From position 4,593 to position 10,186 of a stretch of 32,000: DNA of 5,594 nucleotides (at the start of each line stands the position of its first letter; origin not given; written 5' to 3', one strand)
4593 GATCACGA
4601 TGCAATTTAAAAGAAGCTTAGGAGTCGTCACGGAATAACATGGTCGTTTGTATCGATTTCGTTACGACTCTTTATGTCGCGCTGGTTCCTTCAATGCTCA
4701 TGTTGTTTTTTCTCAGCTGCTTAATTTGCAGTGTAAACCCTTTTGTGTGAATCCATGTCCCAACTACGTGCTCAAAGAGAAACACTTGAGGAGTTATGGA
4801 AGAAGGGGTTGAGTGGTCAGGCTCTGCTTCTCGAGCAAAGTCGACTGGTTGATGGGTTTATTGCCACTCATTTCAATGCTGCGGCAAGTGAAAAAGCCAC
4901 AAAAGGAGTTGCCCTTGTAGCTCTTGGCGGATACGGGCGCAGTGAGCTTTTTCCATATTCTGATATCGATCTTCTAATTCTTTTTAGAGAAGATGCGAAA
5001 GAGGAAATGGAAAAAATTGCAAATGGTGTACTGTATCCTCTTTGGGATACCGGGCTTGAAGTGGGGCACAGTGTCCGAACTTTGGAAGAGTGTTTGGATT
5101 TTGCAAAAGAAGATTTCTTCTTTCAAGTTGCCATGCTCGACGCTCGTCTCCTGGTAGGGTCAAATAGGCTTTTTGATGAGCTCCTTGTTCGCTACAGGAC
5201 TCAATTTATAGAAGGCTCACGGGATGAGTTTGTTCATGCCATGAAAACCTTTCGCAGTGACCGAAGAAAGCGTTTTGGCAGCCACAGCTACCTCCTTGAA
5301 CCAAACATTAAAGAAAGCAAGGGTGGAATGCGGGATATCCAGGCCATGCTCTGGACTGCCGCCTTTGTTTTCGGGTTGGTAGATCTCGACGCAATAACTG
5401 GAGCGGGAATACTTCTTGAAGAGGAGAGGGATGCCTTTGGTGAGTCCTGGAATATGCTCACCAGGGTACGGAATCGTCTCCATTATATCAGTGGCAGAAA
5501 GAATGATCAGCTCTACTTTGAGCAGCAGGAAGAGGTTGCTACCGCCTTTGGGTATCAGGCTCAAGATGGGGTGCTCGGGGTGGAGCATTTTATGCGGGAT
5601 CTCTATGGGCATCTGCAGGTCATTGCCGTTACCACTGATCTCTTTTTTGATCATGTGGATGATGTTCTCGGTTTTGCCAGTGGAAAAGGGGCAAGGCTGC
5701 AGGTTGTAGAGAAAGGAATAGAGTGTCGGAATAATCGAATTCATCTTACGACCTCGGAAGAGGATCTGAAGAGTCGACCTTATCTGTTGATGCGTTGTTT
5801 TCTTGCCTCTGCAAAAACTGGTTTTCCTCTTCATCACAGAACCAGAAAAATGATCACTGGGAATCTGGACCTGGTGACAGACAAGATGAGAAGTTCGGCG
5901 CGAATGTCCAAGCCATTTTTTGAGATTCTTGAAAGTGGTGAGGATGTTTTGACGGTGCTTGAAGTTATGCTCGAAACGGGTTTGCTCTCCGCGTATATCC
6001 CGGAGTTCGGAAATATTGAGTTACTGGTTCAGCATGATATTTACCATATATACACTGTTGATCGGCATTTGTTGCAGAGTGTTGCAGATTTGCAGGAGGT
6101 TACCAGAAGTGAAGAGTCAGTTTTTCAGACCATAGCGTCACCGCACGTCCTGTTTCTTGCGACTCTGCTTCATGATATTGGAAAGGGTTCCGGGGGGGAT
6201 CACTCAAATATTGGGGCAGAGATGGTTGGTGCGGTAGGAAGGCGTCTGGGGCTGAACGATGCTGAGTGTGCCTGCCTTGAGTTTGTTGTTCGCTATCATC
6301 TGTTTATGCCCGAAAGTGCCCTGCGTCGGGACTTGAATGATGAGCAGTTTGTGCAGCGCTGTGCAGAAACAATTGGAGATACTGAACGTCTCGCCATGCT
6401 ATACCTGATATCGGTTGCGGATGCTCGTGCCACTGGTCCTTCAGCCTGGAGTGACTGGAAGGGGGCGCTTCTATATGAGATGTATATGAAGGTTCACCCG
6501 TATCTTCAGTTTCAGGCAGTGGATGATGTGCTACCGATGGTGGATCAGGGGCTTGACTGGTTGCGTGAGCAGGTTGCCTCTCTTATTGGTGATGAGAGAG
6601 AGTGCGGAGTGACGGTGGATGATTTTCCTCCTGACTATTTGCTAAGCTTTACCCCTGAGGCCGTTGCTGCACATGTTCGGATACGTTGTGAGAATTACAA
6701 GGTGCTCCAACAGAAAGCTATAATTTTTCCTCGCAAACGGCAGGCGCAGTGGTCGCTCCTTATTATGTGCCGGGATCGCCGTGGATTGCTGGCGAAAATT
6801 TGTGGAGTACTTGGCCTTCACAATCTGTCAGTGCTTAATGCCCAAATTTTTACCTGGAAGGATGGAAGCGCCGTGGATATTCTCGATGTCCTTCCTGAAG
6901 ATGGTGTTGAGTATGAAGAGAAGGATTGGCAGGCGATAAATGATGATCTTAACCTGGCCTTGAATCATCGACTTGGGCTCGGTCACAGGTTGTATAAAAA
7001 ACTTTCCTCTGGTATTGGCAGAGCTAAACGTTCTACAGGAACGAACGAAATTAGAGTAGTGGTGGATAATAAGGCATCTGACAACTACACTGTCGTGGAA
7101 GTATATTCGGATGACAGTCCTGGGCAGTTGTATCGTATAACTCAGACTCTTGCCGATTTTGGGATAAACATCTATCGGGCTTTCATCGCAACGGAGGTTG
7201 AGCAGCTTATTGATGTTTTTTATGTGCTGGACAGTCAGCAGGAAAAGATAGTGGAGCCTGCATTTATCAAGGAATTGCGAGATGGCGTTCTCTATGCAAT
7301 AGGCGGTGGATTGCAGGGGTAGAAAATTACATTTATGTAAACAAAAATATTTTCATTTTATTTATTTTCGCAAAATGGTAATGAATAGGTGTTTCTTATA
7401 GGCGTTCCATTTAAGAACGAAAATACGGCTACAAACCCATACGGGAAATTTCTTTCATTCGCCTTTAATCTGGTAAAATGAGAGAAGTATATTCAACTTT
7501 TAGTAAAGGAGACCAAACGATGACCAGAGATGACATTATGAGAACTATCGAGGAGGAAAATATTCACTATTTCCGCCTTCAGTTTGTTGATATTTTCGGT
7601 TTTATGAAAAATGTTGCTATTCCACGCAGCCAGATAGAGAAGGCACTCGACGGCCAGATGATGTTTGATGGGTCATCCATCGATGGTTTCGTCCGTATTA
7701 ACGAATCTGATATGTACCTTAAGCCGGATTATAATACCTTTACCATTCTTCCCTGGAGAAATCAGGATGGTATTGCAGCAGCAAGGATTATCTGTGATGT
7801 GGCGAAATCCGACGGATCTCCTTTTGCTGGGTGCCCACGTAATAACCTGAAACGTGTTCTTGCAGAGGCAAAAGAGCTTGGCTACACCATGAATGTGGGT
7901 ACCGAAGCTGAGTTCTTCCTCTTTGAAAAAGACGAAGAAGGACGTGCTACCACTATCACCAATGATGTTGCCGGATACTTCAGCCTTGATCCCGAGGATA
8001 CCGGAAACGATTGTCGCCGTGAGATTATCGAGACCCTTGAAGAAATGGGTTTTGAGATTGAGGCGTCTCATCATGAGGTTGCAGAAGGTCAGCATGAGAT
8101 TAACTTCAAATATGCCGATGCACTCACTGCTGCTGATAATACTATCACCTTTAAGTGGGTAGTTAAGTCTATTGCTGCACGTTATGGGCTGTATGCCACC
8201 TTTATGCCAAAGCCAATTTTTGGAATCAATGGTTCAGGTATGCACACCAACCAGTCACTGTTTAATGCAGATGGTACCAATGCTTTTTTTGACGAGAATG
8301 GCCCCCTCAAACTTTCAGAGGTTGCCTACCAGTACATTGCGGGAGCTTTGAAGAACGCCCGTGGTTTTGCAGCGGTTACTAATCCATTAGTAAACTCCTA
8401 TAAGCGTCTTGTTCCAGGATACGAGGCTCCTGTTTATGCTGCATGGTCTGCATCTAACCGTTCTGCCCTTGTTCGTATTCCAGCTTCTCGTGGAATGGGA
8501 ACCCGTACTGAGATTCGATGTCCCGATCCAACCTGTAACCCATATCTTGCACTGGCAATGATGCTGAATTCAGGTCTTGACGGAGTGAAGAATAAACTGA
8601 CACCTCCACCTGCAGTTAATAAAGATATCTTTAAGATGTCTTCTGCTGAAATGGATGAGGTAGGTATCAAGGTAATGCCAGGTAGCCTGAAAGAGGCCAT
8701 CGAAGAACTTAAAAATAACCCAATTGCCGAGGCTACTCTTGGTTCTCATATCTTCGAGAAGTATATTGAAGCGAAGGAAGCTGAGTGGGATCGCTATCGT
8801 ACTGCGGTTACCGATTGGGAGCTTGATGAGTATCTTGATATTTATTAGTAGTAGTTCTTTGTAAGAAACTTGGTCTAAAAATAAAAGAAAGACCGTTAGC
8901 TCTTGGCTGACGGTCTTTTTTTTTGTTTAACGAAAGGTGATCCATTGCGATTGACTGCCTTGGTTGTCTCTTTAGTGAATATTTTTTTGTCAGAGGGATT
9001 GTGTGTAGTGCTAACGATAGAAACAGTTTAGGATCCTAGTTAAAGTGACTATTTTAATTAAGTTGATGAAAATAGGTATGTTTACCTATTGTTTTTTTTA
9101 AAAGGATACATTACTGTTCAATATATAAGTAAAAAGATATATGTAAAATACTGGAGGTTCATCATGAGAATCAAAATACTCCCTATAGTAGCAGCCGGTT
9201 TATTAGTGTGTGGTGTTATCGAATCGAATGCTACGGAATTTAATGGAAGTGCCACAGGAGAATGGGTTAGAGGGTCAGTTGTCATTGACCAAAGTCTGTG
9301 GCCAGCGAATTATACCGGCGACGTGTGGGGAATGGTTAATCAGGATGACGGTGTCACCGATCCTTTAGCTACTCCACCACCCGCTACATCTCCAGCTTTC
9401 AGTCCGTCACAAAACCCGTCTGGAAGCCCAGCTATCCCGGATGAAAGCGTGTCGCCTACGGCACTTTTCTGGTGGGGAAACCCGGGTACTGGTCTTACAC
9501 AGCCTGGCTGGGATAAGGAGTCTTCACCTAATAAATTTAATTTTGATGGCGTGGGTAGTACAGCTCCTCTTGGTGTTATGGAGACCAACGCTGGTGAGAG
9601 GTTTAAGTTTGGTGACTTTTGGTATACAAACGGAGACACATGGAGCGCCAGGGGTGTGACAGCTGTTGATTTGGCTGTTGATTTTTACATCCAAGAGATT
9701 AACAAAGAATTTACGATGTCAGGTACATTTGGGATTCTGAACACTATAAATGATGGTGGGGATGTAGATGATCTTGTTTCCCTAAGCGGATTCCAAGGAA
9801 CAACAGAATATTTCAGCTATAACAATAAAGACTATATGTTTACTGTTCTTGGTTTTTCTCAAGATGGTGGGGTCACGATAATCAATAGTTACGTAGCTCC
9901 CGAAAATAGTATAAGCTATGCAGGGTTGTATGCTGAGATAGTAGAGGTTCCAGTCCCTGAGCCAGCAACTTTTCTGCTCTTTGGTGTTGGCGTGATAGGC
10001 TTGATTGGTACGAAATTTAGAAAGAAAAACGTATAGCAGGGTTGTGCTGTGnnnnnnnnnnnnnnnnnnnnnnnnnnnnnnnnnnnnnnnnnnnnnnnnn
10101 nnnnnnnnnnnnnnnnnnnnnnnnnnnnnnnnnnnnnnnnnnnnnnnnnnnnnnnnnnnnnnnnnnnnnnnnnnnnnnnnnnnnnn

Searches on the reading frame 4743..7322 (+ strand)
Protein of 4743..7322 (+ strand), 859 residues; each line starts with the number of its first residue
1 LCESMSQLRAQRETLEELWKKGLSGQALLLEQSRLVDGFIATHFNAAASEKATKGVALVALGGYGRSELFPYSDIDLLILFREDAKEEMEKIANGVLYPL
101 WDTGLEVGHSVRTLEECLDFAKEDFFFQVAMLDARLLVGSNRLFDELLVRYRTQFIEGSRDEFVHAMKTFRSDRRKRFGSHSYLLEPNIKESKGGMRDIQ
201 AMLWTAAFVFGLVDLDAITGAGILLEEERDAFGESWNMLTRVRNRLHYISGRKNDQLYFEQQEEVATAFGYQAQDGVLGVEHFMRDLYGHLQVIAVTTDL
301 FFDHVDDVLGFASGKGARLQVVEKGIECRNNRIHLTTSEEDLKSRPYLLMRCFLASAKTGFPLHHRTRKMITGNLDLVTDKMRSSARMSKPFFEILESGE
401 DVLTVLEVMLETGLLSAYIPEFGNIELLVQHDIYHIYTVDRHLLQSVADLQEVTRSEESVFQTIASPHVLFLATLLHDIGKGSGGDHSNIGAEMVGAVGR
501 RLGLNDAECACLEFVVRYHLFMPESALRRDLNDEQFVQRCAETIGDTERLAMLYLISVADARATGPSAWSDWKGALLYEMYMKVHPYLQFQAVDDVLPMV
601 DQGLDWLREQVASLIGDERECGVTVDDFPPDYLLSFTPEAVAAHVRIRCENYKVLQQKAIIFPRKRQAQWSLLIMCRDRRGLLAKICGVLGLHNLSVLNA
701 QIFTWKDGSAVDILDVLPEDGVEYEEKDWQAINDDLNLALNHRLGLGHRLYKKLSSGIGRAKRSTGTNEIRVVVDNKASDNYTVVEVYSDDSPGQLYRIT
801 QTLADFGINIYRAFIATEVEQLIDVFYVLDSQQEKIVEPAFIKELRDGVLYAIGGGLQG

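Call 56: search_protein_families(library=pfam, proteins=[window:4743-7322:+], max_evalue=0.001)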
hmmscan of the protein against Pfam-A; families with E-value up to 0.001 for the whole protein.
window:4743-7322:+ (859 aa): 8 families
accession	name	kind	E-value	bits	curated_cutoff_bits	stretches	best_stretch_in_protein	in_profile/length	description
PF08335.16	GlnD_UR_UTase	-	7.9e-40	136.6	21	1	163-301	2-140/141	GlnD PII-uridylyltransferase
PF01842.31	ACT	-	1.7e-15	56.9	27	2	671-721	2-53/66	ACT domain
PF24931.1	ACT_ACR9_3rd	-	2.8e-08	34.1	27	1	772-845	2-76/98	ACR9-like, ACT-like domain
PF01966.28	HD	-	8.9e-07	29.6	22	1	441-526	3-92/116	HD domain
PF01909.29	NTP_transf_2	-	3.7e-06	27.7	21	1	50-93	10-55/93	Nucleotidyltransferase domain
PF13291.12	ACT_4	-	8.4e-06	26.8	27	0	671-710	8-48/80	ACT domain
PF22754.3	bHLH-TF_ACT-like_plant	-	5.8e-05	23.7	27.6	0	674-708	15-49/75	Plant bHLH transcription factor, ACT-like domain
PF24914.1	ACR10_N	-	0.00042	20.1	27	0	777-837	5-66/80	ACT domain-containing protein ACR10, N-terminal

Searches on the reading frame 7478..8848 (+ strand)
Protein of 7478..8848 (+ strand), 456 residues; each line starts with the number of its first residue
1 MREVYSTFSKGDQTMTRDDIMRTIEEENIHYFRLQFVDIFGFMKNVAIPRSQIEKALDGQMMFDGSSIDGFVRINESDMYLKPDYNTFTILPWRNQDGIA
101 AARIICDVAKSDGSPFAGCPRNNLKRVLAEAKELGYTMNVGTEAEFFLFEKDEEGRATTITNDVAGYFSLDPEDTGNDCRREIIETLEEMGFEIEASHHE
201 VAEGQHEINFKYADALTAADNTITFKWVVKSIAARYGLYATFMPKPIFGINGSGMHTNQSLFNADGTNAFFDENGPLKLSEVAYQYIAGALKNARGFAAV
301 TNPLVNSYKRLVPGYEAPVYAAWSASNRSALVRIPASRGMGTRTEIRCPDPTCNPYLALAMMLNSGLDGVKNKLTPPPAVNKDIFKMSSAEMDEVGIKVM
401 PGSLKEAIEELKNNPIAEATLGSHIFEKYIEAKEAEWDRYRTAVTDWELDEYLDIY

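Call 18: search_protein_families(library=pfam, proteins=[window:7478-8848:+], max_evalue=0.001)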
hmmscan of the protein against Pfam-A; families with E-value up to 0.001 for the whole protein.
window:7478-8848:+ (456 aa): 2 families
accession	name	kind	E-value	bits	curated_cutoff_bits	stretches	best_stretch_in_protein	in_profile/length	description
PF00120.29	Gln-synt_C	-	3e-138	461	24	1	118-452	2-344/344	Glutamine synthetase, catalytic domain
PF03951.24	Gln-synt_N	-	3.2e-30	104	33.4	1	28-110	1-81/82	Glutamine synthetase, beta-Grasp domain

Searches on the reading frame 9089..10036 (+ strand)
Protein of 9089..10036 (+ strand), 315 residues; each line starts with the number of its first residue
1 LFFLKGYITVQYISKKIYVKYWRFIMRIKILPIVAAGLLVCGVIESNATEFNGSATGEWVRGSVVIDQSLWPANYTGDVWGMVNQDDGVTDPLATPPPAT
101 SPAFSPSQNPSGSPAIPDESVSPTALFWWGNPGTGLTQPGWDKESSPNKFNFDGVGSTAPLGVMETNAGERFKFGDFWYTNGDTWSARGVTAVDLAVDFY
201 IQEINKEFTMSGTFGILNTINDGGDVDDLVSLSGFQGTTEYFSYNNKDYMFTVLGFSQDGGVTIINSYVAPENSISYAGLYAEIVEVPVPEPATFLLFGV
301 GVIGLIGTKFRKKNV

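Call 18: search_protein_families(library=pfam, proteins=[window:9089-10036:+], max_evalue=0.001)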
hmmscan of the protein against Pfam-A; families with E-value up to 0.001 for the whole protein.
window:9089-10036:+ (315 aa): 1 family
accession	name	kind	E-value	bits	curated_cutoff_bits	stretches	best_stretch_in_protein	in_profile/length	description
PF07589.16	PEP-CTERM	-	1.9e-06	28.2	20.7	1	288-312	1-24/24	PEP-CTERM motif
